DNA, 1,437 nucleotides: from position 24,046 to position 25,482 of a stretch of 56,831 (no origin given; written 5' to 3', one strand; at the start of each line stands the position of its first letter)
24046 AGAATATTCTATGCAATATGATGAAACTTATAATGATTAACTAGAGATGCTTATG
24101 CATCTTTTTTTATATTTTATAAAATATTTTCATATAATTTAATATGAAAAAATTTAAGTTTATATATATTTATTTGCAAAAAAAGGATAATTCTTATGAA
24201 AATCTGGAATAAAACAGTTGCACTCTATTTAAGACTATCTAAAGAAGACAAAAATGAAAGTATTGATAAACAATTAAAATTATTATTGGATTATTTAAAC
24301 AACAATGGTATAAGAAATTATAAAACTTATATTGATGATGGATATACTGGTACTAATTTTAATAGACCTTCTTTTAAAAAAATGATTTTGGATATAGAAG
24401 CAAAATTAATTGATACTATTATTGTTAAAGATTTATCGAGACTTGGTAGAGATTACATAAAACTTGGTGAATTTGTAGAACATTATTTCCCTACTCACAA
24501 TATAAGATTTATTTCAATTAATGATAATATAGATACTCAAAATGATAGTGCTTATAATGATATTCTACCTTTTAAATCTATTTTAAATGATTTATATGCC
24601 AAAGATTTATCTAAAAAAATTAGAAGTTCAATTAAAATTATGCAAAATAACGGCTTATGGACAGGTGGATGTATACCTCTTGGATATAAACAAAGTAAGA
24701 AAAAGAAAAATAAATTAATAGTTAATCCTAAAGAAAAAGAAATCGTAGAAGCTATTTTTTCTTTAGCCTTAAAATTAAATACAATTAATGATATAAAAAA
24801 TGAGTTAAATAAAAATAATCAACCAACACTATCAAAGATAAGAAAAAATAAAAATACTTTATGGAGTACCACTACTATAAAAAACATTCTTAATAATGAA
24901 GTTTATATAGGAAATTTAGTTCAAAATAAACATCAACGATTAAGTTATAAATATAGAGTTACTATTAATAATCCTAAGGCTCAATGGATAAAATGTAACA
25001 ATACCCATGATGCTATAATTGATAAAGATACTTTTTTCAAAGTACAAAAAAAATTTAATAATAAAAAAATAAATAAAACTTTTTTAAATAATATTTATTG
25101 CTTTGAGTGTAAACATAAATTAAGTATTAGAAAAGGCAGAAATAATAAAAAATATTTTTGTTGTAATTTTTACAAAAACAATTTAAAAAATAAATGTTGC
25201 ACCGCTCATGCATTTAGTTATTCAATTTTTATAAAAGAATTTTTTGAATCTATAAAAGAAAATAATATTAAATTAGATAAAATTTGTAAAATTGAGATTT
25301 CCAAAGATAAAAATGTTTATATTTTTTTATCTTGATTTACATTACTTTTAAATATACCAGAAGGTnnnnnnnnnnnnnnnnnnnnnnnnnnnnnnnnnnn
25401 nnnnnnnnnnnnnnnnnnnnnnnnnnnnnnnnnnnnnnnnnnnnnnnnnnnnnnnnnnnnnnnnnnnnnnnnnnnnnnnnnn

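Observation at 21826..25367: Minimal 3.5-kb serine-recombinase element splits a ZIP zinc/metal transporter gene inside its HNIPEG motif; excision would restore the gene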

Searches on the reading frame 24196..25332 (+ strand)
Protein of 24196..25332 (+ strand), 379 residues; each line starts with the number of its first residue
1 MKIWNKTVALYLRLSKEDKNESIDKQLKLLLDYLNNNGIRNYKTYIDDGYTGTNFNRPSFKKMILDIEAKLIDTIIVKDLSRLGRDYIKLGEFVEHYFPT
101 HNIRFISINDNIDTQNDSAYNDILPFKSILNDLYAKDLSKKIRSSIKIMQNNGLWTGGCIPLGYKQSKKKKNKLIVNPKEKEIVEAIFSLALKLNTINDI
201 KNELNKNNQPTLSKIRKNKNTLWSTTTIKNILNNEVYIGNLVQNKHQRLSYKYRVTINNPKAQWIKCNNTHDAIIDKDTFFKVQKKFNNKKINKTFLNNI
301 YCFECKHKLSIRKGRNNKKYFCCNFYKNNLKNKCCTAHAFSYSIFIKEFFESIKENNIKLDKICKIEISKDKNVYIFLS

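Call 4: search_protein_families(library=pfam, proteins=[window:24196-25332:+], max_evalue=0.01)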
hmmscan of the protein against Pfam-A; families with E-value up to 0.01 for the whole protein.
window:24196-25332:+ (379 aa): 3 families
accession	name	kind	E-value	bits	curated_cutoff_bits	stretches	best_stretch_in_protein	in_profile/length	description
PF00239.26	Resolvase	-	1.3e-23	84.2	23.3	1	8-153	1-143/145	Resolvase, N terminal domain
PF07508.19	Recombinase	-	2e-21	76.6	21.1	1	178-288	1-100/102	Recombinase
PF13408.12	Zn_ribbon_recom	-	0.00021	22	25.3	1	300-353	6-57/58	Recombinase zinc beta ribbon domain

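Call 6: find_homologous_proteins(query=window:24196-25332:+)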
Query window:24196-25332:+ (379 aa): 7338 proteins with E <= 0.001 among 8000 candidates; the best 120 are listed.
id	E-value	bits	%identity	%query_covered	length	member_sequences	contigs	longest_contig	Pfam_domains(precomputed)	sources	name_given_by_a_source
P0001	6.3e-243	823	99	100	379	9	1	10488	PF07508.20,PF00239.27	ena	-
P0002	1.4e-140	487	62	98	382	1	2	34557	PF07508.20,PF00239.27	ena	-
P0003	1.5e-140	486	62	98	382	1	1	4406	PF07508.20,PF00239.27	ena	-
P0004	2.7e-140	486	62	98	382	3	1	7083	PF07508.20,PF00239.27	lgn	-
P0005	6.0e-140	484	62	98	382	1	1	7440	PF07508.20,PF00239.27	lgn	-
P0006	8.5e-140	484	62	98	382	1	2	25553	PF07508.20,PF00239.27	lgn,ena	-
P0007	1.5e-139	483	62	100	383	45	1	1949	PF07508.20,PF00239.27,PF13408.13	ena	-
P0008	2.5e-139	482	62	98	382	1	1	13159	PF07508.20,PF00239.27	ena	-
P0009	2.8e-139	482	62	98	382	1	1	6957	PF07508.20,PF00239.27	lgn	-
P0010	3.4e-139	482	62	98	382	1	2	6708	PF07508.20,PF00239.27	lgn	-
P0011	3.7e-139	482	62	98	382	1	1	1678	PF07508.20,PF00239.27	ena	-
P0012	9.9e-139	480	62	98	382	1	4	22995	PF07508.20,PF00239.27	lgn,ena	-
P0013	1.1e-138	480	62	98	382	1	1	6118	PF07508.20,PF00239.27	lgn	-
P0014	6.6e-126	438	61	98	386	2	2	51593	PF07508.20,PF00239.27,PF13408.13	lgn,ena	-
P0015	1.4e-123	431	59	99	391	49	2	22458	PF07508.20,PF00239.27,PF13408.13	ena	-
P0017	2.7e-122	426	60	98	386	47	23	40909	PF07508.20,PF00239.27,PF13408.13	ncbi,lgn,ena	-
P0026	1.0e-118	415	56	93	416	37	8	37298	PF07508.20,PF00239.27,PF13408.13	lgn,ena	-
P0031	1.9e-118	414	54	98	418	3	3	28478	PF07508.20,PF00239.27,PF13408.13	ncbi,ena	-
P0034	7.9e-114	399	51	98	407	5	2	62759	PF07508.20,PF00239.27,PF13408.13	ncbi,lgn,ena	-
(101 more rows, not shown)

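Call 7: find_encoding_contigs(protein=P0001, flank=8000, max_places=4)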
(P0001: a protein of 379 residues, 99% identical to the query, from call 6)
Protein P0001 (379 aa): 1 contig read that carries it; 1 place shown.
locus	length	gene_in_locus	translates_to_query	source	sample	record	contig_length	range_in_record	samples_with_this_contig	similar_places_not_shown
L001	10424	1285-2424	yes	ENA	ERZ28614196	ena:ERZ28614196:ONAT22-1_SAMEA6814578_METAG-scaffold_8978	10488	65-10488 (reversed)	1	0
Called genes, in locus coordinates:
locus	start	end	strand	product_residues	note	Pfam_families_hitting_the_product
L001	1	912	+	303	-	?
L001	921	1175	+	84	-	-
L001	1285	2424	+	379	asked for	PF00239:Resolvase, PF07508:Recombinase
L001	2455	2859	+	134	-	PF02535:Zip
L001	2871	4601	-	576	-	PF00664:ABC_membrane, PF00005:ABC_tran, PF02463:SMC_N (weak)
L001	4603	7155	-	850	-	PF01624:MutS_I, PF05192:MutS_III, PF05190:MutS_IV, PF00488:MutS_V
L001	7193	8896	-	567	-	PF13620:CarboxypepD_reg (faint), PF17802:SpaA, PF17210:SdrD_B (faint), PF17802:SpaA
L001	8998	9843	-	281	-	-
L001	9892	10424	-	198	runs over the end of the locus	?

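Call 8: find_encoding_contigs(protein=P0002, flank=8000, max_places=4)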
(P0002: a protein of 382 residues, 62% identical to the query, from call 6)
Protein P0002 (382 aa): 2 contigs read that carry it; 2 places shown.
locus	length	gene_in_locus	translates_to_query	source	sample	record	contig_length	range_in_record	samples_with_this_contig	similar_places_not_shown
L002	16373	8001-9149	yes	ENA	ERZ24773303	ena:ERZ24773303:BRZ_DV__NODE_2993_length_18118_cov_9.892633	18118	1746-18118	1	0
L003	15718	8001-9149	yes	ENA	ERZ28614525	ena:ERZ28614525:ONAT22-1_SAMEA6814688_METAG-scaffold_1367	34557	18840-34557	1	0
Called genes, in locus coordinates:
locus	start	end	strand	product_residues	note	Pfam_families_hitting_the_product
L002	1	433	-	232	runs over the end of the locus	PF10531:SLBB, PF12836:HHH_3, PF14520:HHH_5 (faint), PF00633:HHH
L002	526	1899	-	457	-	PF01225:Mur_ligase (faint), PF08245:Mur_ligase_M, PF02875:Mur_ligase_C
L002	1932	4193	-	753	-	PF02190:LON_substr_bdg, PF13401:AAA_22 (faint), PF00004:AAA, PF07724:AAA_2 (weak), PF07728:AAA_5, PF22667:Lon_lid, PF05362:Lon_C, PF13541:ChlI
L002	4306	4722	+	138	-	PF02535:Zip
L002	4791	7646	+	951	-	-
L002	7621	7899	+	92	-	-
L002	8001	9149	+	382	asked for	PF00239:Resolvase, PF07508:Recombinase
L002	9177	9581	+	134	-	PF02535:Zip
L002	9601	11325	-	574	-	PF00664:ABC_membrane, PF02463:SMC_N (weak), PF00005:ABC_tran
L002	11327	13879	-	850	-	PF01624:MutS_I, PF05192:MutS_III, PF05190:MutS_IV, PF00488:MutS_V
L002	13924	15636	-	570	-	PF08341:TED (weak), PF11974:bMG3 (faint), PF17210:SdrD_B (faint), PF17802:SpaA, PF22904:NOMO1-like_2nd (faint), PF17802:SpaA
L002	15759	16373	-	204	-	?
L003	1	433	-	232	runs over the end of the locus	PF10531:SLBB, PF12836:HHH_3, PF14520:HHH_5 (faint), PF00633:HHH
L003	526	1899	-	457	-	PF01225:Mur_ligase (faint), PF08245:Mur_ligase_M, PF02875:Mur_ligase_C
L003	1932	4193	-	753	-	PF02190:LON_substr_bdg, PF13401:AAA_22 (faint), PF00004:AAA, PF07724:AAA_2 (weak), PF07728:AAA_5, PF22667:Lon_lid, PF05362:Lon_C, PF13541:ChlI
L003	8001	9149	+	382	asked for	PF00239:Resolvase, PF07508:Recombinase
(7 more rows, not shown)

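Call 10: find_encoding_contigs(protein=P0017, flank=8000, max_places=5)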
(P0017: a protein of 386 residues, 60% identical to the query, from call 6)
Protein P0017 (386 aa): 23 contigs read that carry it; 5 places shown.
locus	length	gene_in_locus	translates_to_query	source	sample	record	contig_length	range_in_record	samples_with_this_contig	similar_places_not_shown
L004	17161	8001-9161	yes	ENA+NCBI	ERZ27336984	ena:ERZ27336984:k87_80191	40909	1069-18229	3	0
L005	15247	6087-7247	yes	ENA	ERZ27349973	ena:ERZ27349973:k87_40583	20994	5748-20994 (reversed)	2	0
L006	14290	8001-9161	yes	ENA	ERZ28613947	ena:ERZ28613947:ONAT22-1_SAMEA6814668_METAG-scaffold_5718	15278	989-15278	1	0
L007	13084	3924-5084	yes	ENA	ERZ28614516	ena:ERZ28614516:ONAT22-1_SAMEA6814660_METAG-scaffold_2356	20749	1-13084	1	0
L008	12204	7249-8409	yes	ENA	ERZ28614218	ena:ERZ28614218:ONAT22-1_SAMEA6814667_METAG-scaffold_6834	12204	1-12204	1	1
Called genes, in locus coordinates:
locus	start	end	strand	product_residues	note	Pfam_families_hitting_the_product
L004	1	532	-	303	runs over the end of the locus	PF13173:AAA_14, PF13635:DUF4143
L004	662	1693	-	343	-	PF01820:Dala_Dala_lig_N, PF07478:Dala_Dala_lig_C, PF02222:ATP-grasp (weak), PF02786:CPSase_L_D2, PF13535:ATP-grasp_4 (faint)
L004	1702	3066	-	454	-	PF01225:Mur_ligase (faint), PF08245:Mur_ligase_M, PF02875:Mur_ligase_C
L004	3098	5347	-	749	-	PF02190:LON_substr_bdg, PF00004:AAA, PF07724:AAA_2 (weak), PF07728:AAA_5 (weak), PF22667:Lon_lid, PF05362:Lon_C, PF13541:ChlI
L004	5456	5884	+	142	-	PF02535:Zip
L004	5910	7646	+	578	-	-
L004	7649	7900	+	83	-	-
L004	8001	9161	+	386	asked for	PF00239:Resolvase, PF07508:Recombinase, PF13408:Zn_ribbon_recom (weak)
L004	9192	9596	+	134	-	PF02535:Zip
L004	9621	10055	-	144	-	-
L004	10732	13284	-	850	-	PF01624:MutS_I, PF05192:MutS_III, PF05190:MutS_IV, PF00488:MutS_V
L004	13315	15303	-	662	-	PF08341:TED (weak), PF11974:bMG3 (faint), PF17802:SpaA, PF23193:NOMO_3rd (faint), PF13620:CarboxypepD_reg (faint), PF17210:SdrD_B (faint), PF22904:NOMO1-like_2nd (faint), PF17802:SpaA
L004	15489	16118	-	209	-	PF13780:DUF4176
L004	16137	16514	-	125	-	-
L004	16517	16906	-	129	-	-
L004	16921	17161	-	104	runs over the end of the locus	-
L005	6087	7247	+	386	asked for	PF00239:Resolvase, PF07508:Recombinase, PF13408:Zn_ribbon_recom (weak)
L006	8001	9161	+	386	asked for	PF00239:Resolvase, PF07508:Recombinase, PF13408:Zn_ribbon_recom (weak)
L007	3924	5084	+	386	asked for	PF00239:Resolvase, PF07508:Recombinase, PF13408:Zn_ribbon_recom (weak)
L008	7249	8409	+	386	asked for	PF00239:Resolvase, PF07508:Recombinase, PF13408:Zn_ribbon_recom (weak)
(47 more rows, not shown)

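Call 11: find_encoding_contigs(protein=P0014, flank=8000, max_places=3)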
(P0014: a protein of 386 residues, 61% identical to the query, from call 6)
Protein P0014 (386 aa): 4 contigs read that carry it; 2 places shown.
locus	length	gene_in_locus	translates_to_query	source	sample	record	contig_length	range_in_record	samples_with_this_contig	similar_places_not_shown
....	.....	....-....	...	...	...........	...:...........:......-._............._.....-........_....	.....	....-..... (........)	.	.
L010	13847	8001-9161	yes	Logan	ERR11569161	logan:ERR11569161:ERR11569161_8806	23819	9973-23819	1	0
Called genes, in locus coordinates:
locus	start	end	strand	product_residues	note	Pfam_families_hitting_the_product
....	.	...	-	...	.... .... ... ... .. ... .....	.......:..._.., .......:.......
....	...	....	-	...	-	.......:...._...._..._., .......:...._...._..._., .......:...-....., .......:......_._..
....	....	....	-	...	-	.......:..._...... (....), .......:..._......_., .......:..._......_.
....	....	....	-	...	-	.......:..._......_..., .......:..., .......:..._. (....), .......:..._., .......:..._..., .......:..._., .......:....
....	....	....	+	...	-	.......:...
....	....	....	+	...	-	-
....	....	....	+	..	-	-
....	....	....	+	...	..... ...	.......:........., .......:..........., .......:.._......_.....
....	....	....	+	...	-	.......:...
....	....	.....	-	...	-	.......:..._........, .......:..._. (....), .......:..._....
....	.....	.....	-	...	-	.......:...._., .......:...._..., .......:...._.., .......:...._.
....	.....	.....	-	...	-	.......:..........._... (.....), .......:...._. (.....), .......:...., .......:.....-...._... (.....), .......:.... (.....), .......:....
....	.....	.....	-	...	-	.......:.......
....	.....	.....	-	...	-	-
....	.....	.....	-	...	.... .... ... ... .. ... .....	-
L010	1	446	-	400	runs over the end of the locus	PF13173:AAA_14, PF13635:DUF4143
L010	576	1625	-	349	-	PF01820:Dala_Dala_lig_N, PF07478:Dala_Dala_lig_C, PF02222:ATP-grasp, PF02786:CPSase_L_D2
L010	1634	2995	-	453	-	PF01225:Mur_ligase (weak), PF08245:Mur_ligase_M, PF02875:Mur_ligase_C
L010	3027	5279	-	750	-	PF02190:LON_substr_bdg, PF00004:AAA, PF07724:AAA_2 (weak), PF07728:AAA_5, PF22667:Lon_lid, PF05362:Lon_C, PF13541:ChlI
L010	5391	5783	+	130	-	PF02535:Zip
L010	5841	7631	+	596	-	-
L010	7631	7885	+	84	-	-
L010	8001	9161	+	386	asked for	PF00239:Resolvase, PF07508:Recombinase, PF13408:Zn_ribbon_recom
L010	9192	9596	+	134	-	PF02535:Zip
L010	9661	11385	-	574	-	PF00664:ABC_membrane, PF02463:SMC_N (weak), PF00005:ABC_tran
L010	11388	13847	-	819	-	?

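Call 23: find_related_loci(query=A1, collection=genome_contigs, flank=10000)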
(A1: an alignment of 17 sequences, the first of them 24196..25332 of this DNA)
Query A1 (379 aa) in genome_contigs; peptide patterns used: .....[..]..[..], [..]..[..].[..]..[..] (x = any residue, [..] = any of these).
600 stretches matched a pattern (row limit reached: there are more); 592 encode a relative of the query (tblastn E <= 1e-3); the best 80 are kept; 80 distinct loci.
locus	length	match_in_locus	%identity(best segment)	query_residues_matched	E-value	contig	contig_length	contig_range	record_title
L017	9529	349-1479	49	8-361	1e-108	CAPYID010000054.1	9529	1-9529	MAG TPA_asm: uncultured Clostridia bacterium isolate MGBC105370 genome assembly, contig: MGBC105370.54, whole genome sho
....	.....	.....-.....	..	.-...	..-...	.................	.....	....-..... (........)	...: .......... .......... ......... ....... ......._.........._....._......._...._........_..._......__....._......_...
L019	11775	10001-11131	49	8-361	5e-105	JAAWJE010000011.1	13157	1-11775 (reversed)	MAG: Clostridia bacterium isolate ABMPRH_52_1 SL341415_scaffold_10286, whole genome shotgun sequence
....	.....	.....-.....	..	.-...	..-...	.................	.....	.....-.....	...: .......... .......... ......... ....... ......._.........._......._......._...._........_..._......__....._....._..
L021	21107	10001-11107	49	8-354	3e-104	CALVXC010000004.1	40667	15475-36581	MAG: uncultured Bacilli bacterium isolate BRZ_GA__bin52 genome assembly, contig: BRZ_GA__NODE_1539_length_40667_cov_7.64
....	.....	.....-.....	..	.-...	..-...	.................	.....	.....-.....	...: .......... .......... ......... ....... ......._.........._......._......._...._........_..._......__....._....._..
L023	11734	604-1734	49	8-361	5e-104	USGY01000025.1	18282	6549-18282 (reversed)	uncultured Clostridium sp. isolate UMGS1711 genome assembly, contig: NODE_2058_length_18282_cov_9.513870, whole genome s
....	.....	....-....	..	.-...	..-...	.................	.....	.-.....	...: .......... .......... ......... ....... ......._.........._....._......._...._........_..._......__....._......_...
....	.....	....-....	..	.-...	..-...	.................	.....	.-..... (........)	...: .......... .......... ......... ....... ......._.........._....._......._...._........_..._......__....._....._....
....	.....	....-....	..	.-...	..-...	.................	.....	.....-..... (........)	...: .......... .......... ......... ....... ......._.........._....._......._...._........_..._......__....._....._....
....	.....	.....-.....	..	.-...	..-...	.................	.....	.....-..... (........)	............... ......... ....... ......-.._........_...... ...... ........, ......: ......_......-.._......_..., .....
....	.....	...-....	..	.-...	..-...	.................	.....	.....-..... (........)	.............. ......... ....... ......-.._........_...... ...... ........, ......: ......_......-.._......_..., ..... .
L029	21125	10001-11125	48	8-359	4e-102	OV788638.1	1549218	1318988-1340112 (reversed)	MAG: uncultured Clostridia bacterium isolate min17_bin01 genome assembly, chromosome: 1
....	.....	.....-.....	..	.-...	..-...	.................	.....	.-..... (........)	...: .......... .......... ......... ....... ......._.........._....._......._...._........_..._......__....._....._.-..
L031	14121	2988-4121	48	5-359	1e-101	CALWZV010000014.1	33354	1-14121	MAG: uncultured Clostridia bacterium isolate BRZ_PI__bin2 genome assembly, contig: BRZ_PI__NODE_1784_length_33354_cov_6.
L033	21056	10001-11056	50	8-343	2e-101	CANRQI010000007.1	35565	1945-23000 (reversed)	MAG: uncultured Clostridia bacterium isolate Lapin-017__bin18 genome assembly, contig: Lapin-017__NODE_509_length_35565_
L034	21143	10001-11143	46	8-368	4e-101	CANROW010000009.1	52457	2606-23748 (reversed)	MAG: uncultured Bacilli bacterium isolate Lapin-020__bin10 genome assembly, contig: Lapin-020__NODE_618_length_52457_cov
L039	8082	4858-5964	48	8-354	7e-98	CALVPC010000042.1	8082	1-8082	MAG: uncultured Bacilli bacterium isolate BRZ_BM__bin104 genome assembly, contig: BRZ_BM__NODE_11779_length_8082_cov_5.6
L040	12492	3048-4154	48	8-354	1e-97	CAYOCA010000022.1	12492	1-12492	MAG TPA_asm: uncultured Muribaculaceae bacterium isolate SRP222994_co1_98 genome assembly, contig: NODE_10688_length_124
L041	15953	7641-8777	63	1-378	3e-146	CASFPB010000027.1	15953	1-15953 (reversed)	uncultured bacterium isolate SI.A4.metabat-bins.190 genome assembly, contig: SI.A4.metabat-bins.190.fa_k141_236948, whol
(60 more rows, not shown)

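Call 34: search_protein_families(library=phrogs, proteins=[window:24196-25332:+, L002:4791-7643:+, L004:5910-7643:+], max_evalue=0.01)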
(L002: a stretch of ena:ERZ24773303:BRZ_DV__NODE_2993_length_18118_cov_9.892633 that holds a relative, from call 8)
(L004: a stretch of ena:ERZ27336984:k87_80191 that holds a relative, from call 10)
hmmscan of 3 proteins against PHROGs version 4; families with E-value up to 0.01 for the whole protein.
window:24196-25332:+ (379 aa): 3 families
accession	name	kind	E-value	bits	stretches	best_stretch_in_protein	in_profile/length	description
phrog_95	-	integration and excision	1e-78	266.6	1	6-356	88-436/651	integrase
phrog_125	-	DNA, RNA and nucleotide metabolism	2.2e-30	107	1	6-291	20-252/254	DNA invertase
phrog_6620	-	integration and excision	7.7e-10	39.7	1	6-125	56-170/201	transposase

L002:4791-7643:+ (951 aa): 0 families

L004:5910-7643:+ (578 aa): 1 family
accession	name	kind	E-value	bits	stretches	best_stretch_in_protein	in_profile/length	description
phrog_26591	-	unknown function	0.0032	18.8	0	139-160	10-31/76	-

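Call 35: search_protein_families(library=ncbifam, proteins=[window:24196-25332:+, L002:4791-7643:+, L004:5910-7643:+], max_evalue=0.01)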
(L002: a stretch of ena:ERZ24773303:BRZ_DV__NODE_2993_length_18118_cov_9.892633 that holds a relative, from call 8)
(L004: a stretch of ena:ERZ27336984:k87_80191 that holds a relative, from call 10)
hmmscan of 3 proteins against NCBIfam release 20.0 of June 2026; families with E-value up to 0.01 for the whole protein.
window:24196-25332:+ (379 aa): 5 families
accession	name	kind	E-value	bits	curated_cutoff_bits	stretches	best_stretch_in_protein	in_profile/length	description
NF047343.1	SCCmet_CcrB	equivalog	7.1e-25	87.7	900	1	3-365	4-371/542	cassette chromosome recombinase CcrB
NF041201.1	recomb_XisF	equivalog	4.4e-24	85.3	375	1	11-369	4-369/465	fdxN element excision recombinase XisF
NF033518.0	transpos_IS607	equivalog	1.4e-09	37.7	110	1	6-124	54-168/187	IS607 family transposase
NF049883.1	resolv_YneB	equivalog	3.4e-08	33.2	175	1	9-153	3-146/211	YneB family resolvase-like protein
NF009949.0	PRK13413.1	equivalog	0.00024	20.8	272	1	11-186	5-168/203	master DNA invertase Mpi family serine-type recombinase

L002:4791-7643:+ (951 aa): 0 families

L004:5910-7643:+ (578 aa): 0 families

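Call 41: find_encoding_contigs(protein=P0034, flank=7000, max_places=2)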
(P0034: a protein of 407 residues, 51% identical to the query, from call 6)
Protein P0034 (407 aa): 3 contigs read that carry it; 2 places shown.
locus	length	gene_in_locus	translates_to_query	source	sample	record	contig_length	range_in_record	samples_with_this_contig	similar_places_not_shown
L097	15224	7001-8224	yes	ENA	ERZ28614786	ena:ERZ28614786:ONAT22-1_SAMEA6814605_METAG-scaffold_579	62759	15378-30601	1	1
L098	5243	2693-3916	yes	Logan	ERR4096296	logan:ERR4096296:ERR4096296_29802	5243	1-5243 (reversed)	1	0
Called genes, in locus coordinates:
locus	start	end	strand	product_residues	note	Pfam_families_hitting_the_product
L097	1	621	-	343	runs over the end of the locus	PF01820:Dala_Dala_lig_N, PF07478:Dala_Dala_lig_C, PF02222:ATP-grasp, PF02786:CPSase_L_D2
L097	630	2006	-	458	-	PF01225:Mur_ligase (faint), PF08245:Mur_ligase_M, PF02875:Mur_ligase_C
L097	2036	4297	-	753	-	PF02190:LON_substr_bdg, PF06068:TIP49 (faint), PF00004:AAA, PF07724:AAA_2 (weak), PF07728:AAA_5, PF22667:Lon_lid, PF05362:Lon_C, PF13541:ChlI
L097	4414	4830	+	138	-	PF02535:Zip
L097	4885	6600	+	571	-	-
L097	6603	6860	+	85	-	-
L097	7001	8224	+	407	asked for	PF00239:Resolvase, PF07508:Recombinase, PF13408:Zn_ribbon_recom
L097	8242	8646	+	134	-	PF02535:Zip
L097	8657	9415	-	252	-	PF13023:HD_3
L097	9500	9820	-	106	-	-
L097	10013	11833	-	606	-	-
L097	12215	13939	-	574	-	PF00664:ABC_membrane, PF00005:ABC_tran, PF02463:SMC_N (weak)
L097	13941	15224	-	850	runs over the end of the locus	PF01624:MutS_I, PF05192:MutS_III, PF05190:MutS_IV, PF00488:MutS_V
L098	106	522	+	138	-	PF02535:Zip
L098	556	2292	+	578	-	-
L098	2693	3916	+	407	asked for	PF00239:Resolvase, PF07508:Recombinase, PF13408:Zn_ribbon_recom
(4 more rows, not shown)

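Call 42: find_encoding_contigs(protein=P0031, flank=7000, max_places=2)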
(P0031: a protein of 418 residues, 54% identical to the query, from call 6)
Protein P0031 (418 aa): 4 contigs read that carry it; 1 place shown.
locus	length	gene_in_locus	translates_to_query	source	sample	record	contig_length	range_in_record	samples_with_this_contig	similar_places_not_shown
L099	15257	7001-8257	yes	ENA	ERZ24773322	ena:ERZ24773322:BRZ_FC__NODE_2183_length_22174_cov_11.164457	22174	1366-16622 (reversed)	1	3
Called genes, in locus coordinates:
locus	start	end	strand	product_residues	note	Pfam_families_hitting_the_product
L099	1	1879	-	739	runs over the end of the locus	PF02901:PFL-like, PF01228:Gly_radical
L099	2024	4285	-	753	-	PF02190:LON_substr_bdg, PF00004:AAA, PF07724:AAA_2 (weak), PF07728:AAA_5, PF13401:AAA_22 (faint), PF22667:Lon_lid, PF05362:Lon_C, PF13541:ChlI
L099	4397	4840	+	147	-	PF02535:Zip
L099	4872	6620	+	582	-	-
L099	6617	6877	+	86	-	-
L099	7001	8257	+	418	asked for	PF00239:Resolvase, PF07508:Recombinase, PF13408:Zn_ribbon_recom (weak)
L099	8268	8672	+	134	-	PF02535:Zip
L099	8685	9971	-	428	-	-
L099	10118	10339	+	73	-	-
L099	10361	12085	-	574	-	PF00664:ABC_membrane, PF00005:ABC_tran, PF02463:SMC_N (weak)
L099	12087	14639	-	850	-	PF01624:MutS_I, PF05192:MutS_III, PF05190:MutS_IV, PF00488:MutS_V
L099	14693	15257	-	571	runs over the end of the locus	PF08341:TED (weak), PF22904:NOMO1-like_2nd (faint), PF13620:CarboxypepD_reg (faint), PF11974:bMG3 (faint), PF17210:SdrD_B (faint), PF17802:SpaA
